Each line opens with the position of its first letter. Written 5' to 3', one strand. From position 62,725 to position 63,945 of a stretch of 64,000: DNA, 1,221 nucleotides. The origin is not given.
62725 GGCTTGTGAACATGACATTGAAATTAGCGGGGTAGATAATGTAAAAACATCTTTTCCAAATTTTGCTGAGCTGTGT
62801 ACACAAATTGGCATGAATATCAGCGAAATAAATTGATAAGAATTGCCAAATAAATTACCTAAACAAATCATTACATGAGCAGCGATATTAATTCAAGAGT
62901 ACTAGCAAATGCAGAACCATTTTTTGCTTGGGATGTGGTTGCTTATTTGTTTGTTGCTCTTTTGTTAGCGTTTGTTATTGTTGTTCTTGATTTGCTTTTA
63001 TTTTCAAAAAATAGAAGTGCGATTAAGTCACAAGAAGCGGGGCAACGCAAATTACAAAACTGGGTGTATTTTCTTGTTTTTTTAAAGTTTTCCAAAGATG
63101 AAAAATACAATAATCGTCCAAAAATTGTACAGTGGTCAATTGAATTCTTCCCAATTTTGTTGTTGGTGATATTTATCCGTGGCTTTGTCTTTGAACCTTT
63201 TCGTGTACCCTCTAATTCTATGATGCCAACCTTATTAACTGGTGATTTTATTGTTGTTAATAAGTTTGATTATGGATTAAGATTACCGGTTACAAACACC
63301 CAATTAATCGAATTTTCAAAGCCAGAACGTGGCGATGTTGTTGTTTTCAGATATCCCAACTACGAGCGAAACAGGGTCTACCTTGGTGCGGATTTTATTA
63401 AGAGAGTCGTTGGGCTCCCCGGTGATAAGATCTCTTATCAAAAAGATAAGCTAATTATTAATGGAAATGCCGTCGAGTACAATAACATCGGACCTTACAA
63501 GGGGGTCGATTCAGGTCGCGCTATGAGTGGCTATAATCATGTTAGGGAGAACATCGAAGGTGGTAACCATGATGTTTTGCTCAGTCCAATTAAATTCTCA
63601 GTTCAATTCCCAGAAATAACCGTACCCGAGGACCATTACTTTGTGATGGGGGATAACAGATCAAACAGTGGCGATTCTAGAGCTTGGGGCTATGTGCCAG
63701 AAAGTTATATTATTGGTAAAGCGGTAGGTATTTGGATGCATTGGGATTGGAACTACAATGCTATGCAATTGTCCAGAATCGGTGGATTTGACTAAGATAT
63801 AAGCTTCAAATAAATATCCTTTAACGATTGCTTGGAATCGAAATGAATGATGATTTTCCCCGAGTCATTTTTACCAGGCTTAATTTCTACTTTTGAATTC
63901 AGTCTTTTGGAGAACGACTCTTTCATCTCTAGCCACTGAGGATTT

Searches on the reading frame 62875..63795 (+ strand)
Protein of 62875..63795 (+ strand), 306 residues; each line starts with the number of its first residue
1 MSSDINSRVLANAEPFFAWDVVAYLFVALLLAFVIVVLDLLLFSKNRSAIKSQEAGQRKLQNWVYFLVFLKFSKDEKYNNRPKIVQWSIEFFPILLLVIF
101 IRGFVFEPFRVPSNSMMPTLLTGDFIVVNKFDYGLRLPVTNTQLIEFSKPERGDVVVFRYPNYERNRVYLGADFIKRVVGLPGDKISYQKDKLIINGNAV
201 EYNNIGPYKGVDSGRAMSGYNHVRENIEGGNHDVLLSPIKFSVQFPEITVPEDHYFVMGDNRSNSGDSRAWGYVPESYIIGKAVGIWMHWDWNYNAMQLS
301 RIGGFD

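Call 59: search_protein_families(library=pfam, proteins=[window:62875-63795:+], max_evalue=0.001)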
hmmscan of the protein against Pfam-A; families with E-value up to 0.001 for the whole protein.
window:62875-63795:+ (306 aa): 1 family
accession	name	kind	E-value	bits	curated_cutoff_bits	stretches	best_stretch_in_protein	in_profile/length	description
PF10502.14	Peptidase_S26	-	5.5e-54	183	22.9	1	85-287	2-167/168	Signal peptidase, peptidase S26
